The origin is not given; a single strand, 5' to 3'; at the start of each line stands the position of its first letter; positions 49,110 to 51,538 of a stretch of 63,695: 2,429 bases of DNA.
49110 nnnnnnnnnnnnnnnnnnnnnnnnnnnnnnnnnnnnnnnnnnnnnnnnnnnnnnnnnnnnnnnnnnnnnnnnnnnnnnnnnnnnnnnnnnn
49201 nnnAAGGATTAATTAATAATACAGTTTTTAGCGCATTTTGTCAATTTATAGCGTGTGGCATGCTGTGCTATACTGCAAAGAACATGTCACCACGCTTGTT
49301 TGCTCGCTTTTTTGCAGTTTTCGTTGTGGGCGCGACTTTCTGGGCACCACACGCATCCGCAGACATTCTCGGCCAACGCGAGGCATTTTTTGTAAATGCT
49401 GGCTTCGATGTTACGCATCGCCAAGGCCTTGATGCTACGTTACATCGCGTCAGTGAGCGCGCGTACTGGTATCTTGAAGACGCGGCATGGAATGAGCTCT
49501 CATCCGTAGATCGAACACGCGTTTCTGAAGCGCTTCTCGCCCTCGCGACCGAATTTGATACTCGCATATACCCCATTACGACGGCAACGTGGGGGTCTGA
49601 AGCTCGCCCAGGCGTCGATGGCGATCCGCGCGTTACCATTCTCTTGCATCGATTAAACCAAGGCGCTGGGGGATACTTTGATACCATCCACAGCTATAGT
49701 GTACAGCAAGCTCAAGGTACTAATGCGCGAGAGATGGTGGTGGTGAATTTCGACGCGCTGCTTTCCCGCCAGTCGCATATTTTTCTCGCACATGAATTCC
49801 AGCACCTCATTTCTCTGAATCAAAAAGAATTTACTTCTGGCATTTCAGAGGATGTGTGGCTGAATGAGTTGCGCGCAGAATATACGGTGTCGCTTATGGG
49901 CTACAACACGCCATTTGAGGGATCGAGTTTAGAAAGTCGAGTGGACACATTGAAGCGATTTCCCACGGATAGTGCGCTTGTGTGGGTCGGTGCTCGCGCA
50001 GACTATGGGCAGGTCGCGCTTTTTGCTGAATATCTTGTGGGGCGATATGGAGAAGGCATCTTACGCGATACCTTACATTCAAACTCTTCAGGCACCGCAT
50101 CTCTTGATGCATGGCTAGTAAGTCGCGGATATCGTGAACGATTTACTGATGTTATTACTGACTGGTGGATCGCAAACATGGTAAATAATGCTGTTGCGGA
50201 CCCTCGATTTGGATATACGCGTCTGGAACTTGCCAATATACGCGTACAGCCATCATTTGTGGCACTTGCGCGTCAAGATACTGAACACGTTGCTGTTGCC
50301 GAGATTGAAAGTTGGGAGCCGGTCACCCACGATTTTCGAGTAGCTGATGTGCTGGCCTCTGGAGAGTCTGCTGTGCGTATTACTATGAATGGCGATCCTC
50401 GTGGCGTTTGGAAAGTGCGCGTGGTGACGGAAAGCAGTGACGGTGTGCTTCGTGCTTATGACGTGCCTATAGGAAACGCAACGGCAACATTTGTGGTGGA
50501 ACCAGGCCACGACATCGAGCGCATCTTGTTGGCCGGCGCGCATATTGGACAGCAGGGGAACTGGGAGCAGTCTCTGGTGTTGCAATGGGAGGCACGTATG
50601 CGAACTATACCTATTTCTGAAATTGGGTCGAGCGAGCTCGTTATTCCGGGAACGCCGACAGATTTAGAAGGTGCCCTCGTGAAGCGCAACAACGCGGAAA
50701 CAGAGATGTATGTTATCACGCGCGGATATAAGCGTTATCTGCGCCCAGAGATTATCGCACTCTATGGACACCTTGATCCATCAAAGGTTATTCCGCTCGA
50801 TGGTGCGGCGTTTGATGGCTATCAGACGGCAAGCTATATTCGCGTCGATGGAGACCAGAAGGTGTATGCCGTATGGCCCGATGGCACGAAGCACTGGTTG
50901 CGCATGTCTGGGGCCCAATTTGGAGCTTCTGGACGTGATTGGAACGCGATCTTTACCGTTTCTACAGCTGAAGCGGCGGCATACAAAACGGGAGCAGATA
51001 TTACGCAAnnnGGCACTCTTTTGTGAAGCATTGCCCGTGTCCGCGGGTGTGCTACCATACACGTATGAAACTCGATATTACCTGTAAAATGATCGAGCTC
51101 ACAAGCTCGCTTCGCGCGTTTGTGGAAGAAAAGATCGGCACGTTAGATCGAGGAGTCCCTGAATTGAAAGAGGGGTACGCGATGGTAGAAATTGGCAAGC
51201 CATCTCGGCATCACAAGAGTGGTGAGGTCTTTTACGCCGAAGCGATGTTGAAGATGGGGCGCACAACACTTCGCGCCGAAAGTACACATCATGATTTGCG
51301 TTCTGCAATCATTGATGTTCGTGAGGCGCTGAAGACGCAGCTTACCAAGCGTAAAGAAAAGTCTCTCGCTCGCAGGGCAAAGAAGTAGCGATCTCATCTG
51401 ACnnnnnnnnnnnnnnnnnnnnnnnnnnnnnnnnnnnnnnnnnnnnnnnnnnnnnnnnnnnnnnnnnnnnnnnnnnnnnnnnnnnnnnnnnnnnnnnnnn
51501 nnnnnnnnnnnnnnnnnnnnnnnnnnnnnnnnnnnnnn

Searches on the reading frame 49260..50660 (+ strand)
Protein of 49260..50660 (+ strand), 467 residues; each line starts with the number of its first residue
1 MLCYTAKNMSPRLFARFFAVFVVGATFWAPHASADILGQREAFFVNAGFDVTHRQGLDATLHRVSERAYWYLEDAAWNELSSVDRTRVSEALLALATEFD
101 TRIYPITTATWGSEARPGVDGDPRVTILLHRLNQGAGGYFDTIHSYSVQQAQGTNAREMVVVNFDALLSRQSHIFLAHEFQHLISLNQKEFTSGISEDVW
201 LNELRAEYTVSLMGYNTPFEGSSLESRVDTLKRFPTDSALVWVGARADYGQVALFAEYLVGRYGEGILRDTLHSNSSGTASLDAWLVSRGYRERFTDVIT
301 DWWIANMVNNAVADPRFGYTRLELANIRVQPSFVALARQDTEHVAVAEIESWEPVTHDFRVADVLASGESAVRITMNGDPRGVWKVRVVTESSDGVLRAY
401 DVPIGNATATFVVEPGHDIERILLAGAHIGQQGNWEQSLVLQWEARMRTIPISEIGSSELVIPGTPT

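Call 64: search_solved_structures(query=window:49260-50660:+, max_evalue=10)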
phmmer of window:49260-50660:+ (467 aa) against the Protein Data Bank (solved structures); distinct sequences matched with E-value up to 10: 4.
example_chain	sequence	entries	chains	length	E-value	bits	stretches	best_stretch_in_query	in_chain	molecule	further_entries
7bb8_A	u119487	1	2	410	2.1e-05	26.7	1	95-261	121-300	Neutral metalloprotease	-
7bb9_A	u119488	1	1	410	0.00011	24.4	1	95-220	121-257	Lugdulysin E242Q Y315F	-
6eno_A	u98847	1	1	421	1.3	10.9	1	369-423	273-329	Dehydratase family protein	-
7yyl_C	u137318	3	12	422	1.3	10.8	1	369-423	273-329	Dehydratase family protein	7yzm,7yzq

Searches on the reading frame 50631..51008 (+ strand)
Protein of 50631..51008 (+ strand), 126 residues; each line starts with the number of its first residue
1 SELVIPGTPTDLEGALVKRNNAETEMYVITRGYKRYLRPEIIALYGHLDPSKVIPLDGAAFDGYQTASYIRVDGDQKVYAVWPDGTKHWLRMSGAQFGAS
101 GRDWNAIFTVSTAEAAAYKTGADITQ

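Call 4: search_protein_families(library=pfam, proteins=[window:50634-51008:+], max_evalue=1)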
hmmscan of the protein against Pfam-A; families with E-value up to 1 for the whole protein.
window:50634-51008:+ (125 aa): 0 families

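Call 11: find_homologous_proteins(query=window:50631-51008:+, max_evalue=0.01)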
Query seq(126 aa) (126 aa): 24 proteins with E <= 0.01 among 30 candidates.
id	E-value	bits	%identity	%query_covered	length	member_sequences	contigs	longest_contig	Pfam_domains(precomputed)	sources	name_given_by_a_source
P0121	4.5e-40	154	64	90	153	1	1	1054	-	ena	-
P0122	3.5e-39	151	62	91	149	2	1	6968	-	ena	-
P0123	3.5e-38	148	61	90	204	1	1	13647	-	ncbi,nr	ncbi:MAG: hypothetical protein HYT64_02580, partial [Candidatus Yanofskybacteria bacterium]|nr:hypot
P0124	4.5e-38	148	60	90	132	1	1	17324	-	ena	-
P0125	1.1e-37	147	60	91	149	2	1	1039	-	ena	-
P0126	9.0e-37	144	58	90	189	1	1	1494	-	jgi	jgi:hypothetical protein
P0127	1.8e-36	143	59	90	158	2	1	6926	-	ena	-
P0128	2.0e-36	143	65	80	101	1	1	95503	-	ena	-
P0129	5.2e-36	141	57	91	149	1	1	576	-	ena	-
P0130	8.2e-36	141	58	90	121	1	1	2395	-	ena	-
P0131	4.2e-35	138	60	90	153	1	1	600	-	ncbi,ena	-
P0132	2.4e-34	136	57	90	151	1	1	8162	-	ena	-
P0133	3.5e-34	135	54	90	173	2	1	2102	-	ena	-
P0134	6.1e-34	135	58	90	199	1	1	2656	-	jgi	-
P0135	2.0e-32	130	62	75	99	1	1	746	-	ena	-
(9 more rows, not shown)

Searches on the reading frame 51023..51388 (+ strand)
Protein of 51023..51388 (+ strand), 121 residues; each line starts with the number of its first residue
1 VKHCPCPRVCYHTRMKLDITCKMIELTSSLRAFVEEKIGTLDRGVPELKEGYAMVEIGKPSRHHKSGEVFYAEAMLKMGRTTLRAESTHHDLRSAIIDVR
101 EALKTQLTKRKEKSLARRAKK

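Call 78: search_protein_families(library=pfam, proteins=[window:51023-51388:+], max_evalue=0.00001)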
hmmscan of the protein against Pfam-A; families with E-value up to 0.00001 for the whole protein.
window:51023-51388:+ (121 aa): 1 family
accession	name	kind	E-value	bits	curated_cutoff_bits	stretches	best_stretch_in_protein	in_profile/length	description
PF02482.25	Ribosomal_S30AE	-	4.2e-13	50.3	23.7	1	18-113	2-86/88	Sigma 54 modulation protein / S30EA ribosomal protein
